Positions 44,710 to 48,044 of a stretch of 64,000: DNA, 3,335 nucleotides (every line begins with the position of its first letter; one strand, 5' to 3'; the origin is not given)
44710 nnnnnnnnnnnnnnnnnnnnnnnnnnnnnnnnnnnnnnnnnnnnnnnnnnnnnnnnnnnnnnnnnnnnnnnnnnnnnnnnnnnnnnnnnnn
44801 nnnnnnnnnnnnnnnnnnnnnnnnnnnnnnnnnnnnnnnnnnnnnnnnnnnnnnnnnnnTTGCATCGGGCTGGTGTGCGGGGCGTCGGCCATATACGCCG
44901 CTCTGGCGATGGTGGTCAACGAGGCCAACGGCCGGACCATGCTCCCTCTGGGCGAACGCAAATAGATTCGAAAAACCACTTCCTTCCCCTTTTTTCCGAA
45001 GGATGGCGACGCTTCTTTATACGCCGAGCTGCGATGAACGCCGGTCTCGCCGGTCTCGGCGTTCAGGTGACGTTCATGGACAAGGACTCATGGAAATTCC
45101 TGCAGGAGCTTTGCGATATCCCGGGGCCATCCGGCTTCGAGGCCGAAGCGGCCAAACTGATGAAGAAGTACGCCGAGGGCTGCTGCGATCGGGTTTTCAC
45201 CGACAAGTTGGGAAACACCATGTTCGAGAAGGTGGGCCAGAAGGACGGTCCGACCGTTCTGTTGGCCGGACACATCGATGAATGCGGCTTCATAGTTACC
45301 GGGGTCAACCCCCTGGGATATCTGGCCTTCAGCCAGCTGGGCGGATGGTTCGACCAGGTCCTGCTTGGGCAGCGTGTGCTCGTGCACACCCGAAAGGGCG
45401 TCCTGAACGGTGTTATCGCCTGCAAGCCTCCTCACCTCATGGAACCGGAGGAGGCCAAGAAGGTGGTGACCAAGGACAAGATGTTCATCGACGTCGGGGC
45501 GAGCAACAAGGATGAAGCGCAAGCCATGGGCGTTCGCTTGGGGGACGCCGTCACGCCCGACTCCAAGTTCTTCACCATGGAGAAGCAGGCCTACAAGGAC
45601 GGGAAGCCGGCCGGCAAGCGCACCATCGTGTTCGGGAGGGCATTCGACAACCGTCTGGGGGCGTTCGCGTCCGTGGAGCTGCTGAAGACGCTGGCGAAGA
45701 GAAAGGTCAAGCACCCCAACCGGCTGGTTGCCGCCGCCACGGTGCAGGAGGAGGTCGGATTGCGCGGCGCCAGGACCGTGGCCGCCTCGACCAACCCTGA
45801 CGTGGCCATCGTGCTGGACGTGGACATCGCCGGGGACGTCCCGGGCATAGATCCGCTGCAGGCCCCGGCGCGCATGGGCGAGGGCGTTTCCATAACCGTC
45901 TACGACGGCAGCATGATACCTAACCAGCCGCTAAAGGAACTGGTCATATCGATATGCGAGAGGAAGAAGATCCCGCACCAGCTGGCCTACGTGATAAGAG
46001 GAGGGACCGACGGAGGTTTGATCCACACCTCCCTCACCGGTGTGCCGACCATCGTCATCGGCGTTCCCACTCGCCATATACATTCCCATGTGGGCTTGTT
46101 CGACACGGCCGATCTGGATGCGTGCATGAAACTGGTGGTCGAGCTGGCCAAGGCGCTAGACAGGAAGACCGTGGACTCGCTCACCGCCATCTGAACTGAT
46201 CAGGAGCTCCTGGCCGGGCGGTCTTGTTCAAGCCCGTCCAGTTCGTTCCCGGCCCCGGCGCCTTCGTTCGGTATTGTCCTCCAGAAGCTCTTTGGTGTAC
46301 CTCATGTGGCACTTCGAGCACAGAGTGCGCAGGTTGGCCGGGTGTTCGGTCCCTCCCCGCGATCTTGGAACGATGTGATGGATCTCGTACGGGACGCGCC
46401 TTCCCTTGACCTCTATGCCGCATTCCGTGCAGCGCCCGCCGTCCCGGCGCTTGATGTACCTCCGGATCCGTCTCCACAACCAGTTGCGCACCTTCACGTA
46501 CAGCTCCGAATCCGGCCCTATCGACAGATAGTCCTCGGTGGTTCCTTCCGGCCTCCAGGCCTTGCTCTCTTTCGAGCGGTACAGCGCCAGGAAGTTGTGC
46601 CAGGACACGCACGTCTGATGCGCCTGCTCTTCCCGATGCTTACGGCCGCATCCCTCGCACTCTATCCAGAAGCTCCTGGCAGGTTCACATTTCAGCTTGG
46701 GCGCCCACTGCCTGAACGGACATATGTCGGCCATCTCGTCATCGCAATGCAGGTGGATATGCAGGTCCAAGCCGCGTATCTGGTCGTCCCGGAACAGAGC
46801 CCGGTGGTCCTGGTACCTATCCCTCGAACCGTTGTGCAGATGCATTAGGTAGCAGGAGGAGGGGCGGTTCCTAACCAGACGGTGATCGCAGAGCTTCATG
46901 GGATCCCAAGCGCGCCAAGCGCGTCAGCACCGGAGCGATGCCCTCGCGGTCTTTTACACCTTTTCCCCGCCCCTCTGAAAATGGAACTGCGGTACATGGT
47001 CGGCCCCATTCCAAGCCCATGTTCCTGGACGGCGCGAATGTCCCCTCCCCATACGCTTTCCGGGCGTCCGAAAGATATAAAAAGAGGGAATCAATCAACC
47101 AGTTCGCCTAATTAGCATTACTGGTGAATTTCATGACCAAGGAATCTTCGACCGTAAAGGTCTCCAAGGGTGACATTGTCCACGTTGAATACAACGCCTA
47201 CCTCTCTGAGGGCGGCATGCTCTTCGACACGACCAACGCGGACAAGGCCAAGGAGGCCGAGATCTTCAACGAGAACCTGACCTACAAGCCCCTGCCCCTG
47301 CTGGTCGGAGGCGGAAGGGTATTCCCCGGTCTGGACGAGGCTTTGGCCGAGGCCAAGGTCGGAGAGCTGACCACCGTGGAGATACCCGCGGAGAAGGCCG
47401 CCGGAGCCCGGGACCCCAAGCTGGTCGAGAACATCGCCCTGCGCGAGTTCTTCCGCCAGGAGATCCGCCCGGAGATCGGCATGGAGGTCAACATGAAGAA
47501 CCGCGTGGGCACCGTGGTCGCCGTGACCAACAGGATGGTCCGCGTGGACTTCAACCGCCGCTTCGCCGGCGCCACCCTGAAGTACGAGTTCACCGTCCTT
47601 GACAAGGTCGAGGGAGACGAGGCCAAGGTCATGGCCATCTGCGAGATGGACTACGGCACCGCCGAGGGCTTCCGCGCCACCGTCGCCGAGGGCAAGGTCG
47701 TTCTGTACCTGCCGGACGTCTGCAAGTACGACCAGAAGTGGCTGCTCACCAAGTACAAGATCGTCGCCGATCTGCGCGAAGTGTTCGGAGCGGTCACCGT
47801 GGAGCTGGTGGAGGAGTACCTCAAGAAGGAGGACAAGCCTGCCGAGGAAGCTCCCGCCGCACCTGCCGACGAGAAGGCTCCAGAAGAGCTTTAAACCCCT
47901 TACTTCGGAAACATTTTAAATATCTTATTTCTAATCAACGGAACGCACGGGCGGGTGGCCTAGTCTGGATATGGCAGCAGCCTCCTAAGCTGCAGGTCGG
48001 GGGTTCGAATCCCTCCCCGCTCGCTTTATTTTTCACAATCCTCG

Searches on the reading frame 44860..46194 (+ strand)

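Call 58: search_protein_families(library=pfam, proteins=[window:44860-46194:+], max_evalue=0.00001)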
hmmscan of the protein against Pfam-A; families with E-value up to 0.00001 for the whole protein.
window:44860-46194:+ (444 aa): 4 families
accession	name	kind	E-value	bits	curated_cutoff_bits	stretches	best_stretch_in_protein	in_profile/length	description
PF05343.19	Peptidase_M42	-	1.8e-87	293.5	23.2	1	118-425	1-292/292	M42 glutamyl aminopeptidase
PF01546.33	Peptidase_M20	-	9.7e-11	42.4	24.6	1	256-431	27-205/206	Peptidase family M20/M25/M40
PF02127.20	Peptidase_M18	-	8.3e-07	28.6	24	0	338-425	336-427/432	Aminopeptidase I zinc metalloprotease (M18)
PF04389.22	Peptidase_M28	-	3.9e-06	27.2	21.3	0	261-326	30-97/193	Peptidase family M28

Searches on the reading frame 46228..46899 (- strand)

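Call 58: search_protein_families(library=pfam, proteins=[window:46228-46899:-], max_evalue=0.00001)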
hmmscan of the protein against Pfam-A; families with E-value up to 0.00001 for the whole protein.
window:46228-46899:- (223 aa): 2 families
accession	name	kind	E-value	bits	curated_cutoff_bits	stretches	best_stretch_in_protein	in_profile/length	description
PF01844.29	HNH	-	2e-13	50.7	21.4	1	157-203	1-46/47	HNH endonuclease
PF14279.12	HNH_5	-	1.9e-08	34.5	27.5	1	157-206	1-48/56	HNH endonuclease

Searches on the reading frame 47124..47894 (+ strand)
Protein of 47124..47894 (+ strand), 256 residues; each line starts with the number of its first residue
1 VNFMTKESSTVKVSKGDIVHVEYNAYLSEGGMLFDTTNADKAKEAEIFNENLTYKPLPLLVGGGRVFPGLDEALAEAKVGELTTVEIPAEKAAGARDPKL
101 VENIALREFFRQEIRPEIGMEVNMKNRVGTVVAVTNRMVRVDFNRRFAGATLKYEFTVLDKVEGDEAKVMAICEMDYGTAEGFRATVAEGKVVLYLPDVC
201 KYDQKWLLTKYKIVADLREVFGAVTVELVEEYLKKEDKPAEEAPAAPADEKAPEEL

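Call 58: search_protein_families(library=pfam, proteins=[window:47124-47894:+], max_evalue=0.00001)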
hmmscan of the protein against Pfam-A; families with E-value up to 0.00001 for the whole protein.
window:47124-47894:+ (256 aa): 2 families
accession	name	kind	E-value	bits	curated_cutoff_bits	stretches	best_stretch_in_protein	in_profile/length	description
PF00254.34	FKBP_C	-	4.1e-10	40.3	21.1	1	12-98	4-76/94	FKBP-type peptidyl-prolyl cis-trans isomerase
PF22199.2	FKBP26_IF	-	1.7e-09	37.9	27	1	104-144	3-43/46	FKBP26, IF domain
